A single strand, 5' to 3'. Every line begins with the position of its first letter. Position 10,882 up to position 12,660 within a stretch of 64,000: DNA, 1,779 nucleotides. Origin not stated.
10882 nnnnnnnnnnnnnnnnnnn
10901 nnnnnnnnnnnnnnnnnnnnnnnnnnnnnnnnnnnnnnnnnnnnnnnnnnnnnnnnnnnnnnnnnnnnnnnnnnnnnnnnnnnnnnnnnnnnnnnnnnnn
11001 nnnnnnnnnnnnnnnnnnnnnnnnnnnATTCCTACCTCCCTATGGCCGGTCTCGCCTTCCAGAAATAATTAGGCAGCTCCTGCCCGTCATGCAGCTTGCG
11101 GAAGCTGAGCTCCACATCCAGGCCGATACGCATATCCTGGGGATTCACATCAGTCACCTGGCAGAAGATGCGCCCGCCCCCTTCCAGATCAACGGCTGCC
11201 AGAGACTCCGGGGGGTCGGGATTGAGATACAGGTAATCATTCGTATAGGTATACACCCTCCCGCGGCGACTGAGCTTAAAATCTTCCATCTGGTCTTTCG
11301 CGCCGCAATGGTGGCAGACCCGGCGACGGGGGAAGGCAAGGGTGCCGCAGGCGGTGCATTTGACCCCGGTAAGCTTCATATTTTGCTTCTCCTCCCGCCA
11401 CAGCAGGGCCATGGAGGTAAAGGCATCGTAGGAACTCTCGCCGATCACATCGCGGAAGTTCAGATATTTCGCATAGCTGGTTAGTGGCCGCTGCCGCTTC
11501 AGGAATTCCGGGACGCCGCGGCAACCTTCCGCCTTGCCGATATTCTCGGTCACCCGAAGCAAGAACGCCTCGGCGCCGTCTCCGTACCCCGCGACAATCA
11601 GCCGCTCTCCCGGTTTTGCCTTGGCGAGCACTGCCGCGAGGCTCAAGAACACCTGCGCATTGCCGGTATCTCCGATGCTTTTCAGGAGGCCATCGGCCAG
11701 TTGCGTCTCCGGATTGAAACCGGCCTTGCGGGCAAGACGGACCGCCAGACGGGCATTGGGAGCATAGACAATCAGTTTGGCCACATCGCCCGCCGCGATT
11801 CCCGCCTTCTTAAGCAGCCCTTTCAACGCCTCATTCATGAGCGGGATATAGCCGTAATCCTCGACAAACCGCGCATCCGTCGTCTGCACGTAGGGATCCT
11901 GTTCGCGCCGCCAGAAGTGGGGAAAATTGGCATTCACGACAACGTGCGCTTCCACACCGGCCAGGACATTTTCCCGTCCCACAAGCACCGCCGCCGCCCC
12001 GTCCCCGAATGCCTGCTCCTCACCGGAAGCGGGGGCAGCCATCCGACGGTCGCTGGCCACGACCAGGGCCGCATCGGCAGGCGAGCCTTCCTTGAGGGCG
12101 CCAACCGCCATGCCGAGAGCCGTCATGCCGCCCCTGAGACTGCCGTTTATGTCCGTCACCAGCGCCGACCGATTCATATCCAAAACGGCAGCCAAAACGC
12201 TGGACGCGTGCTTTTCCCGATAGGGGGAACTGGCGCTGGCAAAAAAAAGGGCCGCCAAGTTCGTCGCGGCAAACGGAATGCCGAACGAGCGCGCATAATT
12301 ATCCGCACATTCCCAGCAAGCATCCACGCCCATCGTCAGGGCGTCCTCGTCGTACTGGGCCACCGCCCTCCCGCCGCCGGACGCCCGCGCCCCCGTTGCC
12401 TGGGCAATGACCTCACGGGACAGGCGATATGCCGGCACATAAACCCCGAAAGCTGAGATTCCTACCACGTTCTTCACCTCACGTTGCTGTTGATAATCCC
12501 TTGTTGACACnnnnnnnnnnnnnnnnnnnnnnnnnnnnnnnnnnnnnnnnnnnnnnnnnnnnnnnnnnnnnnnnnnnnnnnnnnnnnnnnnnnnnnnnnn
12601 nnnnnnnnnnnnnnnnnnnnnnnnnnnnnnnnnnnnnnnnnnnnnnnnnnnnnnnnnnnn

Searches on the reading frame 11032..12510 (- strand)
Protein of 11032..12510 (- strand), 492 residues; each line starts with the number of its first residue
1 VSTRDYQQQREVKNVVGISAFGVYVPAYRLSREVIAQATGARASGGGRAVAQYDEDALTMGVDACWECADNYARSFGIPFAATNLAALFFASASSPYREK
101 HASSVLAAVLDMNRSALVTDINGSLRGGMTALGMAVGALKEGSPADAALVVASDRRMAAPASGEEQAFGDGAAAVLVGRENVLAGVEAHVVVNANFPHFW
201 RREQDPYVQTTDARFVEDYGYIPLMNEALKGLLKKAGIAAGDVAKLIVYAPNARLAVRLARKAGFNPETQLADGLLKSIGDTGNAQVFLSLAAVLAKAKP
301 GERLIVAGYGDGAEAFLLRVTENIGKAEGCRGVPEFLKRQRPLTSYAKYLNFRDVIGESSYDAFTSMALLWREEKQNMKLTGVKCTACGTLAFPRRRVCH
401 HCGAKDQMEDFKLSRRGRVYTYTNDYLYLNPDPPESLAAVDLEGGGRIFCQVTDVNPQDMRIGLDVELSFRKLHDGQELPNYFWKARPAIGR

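Call 11: search_protein_families(library=pfam, proteins=[window:11032-12510:-], max_evalue=0.0001)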
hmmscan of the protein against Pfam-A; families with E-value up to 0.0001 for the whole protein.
window:11032-12510:- (492 aa): 4 families
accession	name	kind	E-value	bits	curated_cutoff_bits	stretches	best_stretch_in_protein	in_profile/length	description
PF01796.24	OB_ChsH2_C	-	1e-10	41.8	27.1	1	413-471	4-65/65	ChsH2, C-terminal OB-fold domain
PF12172.15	zf-ChsH2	-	3.6e-08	33.5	23.2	1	379-405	8-34/37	ChsH2, rubredoxin-like zinc ribbon domain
PF08545.16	ACP_syn_III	-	3.3e-06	27.3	24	0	120-180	2-64/80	3-Oxoacyl-[acyl-carrier-protein (ACP)] synthase III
PF08541.16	ACP_syn_III_C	-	3.4e-06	27.6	26.6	1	233-314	1-82/90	3-Oxoacyl-[acyl-carrier-protein (ACP)] synthase III C terminal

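Call 78: search_protein_families(library=ncbifam, proteins=[window:11032-12510:-], max_evalue=0.00001)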
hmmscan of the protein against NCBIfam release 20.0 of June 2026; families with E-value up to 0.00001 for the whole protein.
window:11032-12510:- (492 aa): 7 families
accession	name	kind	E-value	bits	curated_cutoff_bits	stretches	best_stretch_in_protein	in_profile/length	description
NF003274.0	PRK04262.1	equivalog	1.2e-62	212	244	1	16-356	3-344/347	hydroxymethylglutaryl-CoA synthase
TIGR00748.1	HMG_CoA_syn_Arc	equivalog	8.2e-44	150.2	353.35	1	16-354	2-341/345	hydroxymethylglutaryl-CoA synthase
TIGR01835.1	HMG-CoA-S_prok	equivalog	1.1e-15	57.3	360.35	1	16-321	1-318/382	hydroxymethylglutaryl-CoA synthase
NF053627.1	BnzsclthlBbsAGT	equivalog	1.5e-10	41.2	250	1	376-475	32-133/145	benzoylsuccinyl-CoA thiolase subunit BbsA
NF006829.0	PRK09352.1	subfamily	4.6e-10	39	249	1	35-312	35-311/322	beta-ketoacyl-ACP synthase 3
TIGR00747.1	fabH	subfamily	1.6e-08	34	292.1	1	47-312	41-312/322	beta-ketoacyl-ACP synthase III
NF004623.0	PRK05963.1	equivalog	1.4e-06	27.9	437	0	221-314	227-320/328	beta-ketoacyl-ACP synthase III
